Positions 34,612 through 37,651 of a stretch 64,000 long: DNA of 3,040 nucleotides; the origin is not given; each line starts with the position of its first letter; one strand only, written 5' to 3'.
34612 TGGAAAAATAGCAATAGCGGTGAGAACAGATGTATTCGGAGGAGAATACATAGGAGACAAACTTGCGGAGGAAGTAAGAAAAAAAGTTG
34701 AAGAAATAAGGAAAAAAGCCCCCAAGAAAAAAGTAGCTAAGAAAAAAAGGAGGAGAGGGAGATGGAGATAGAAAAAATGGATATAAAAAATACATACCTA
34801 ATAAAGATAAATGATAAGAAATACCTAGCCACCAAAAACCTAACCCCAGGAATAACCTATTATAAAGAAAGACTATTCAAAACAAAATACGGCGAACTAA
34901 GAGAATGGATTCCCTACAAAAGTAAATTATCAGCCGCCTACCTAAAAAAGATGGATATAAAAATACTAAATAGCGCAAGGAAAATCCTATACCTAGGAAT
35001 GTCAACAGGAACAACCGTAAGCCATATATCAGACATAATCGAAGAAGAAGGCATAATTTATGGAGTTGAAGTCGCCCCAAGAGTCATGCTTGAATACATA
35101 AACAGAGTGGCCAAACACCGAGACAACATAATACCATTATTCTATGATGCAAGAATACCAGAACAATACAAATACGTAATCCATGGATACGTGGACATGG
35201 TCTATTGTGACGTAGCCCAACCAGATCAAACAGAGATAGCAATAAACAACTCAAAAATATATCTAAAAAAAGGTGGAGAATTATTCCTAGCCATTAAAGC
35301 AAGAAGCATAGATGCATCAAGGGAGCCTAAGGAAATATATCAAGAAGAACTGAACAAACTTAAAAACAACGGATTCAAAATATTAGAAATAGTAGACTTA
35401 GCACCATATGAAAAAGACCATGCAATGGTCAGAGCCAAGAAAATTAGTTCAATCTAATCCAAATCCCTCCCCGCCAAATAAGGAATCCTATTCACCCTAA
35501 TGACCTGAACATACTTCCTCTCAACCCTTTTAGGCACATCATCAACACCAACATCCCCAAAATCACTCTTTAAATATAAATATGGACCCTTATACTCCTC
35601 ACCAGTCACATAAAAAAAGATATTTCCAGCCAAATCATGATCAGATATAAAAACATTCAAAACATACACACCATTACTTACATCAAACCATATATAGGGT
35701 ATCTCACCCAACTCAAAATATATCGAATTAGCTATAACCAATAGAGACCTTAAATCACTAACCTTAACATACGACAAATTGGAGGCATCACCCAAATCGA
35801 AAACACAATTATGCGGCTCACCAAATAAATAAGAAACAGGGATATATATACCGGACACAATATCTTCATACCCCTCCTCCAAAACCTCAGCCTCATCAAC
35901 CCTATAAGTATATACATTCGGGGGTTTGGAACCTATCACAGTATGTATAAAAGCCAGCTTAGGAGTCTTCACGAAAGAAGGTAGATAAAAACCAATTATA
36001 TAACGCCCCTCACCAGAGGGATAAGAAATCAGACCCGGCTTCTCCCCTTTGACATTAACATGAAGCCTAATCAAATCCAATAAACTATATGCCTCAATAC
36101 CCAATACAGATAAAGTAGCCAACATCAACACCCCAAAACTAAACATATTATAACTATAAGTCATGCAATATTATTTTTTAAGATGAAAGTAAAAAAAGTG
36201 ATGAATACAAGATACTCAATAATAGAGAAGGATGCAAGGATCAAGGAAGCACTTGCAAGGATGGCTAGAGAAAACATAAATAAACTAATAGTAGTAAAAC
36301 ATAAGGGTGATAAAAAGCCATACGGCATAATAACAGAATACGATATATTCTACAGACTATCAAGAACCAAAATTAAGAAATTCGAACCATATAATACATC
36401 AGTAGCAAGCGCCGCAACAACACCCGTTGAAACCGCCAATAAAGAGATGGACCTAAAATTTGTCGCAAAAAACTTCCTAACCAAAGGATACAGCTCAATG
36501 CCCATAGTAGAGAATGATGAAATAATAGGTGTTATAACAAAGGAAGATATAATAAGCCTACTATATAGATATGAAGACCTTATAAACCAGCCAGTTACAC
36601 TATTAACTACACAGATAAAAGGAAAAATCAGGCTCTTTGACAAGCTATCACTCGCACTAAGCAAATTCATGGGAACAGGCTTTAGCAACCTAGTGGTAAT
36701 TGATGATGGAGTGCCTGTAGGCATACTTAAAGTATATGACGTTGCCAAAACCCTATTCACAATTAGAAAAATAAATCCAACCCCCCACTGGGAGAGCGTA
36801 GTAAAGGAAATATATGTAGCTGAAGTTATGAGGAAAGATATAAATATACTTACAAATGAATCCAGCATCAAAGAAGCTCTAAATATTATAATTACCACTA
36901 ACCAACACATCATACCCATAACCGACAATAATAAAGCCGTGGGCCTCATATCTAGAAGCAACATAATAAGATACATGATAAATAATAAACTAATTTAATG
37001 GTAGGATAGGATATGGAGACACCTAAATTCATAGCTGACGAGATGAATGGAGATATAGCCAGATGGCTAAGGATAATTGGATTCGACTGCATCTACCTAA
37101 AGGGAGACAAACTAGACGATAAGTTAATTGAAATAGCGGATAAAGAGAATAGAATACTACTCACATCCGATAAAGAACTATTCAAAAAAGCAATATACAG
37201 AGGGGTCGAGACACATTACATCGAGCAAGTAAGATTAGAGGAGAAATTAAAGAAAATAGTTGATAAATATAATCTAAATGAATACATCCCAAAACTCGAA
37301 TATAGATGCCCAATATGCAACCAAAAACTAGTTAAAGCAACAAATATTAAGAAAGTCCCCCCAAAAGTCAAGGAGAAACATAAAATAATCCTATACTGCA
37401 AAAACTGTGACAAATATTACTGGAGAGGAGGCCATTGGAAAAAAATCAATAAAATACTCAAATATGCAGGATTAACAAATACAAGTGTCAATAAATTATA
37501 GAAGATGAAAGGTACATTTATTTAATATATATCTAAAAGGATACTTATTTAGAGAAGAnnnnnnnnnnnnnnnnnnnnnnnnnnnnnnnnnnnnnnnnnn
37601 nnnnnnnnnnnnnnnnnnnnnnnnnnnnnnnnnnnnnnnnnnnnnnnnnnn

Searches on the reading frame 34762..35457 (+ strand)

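Call 68: search_protein_families(library=pfam, proteins=[window:34762-35457:+], max_evalue=0.00001)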
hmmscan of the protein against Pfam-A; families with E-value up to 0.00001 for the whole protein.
window:34762-35457:+ (231 aa): 1 family
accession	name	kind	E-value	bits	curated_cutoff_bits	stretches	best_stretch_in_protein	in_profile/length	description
PF01269.23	Fibrillarin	-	1.9e-81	273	27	1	5-226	4-224/227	Fibrillarin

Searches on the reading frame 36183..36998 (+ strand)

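Call 68: search_protein_families(library=pfam, proteins=[window:36183-36998:+], max_evalue=0.00001)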
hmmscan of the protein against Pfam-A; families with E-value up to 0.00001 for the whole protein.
window:36183-36998:+ (271 aa): 1 family
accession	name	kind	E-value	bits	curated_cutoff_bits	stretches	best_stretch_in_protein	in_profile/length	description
PF00571.33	CBS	-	3.6e-35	120.5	24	3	76-127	3-55/57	CBS domain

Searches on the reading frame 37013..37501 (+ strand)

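Call 68: search_protein_families(library=pfam, proteins=[window:37013-37501:+], max_evalue=0.00001)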
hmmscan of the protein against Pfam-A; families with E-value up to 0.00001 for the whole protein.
window:37013-37501:+ (162 aa): 1 family
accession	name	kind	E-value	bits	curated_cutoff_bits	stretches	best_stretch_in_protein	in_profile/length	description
PF01927.22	Mut7-C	-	1.1e-36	126.5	23.3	1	4-148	1-145/146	Mut7-C RNAse domain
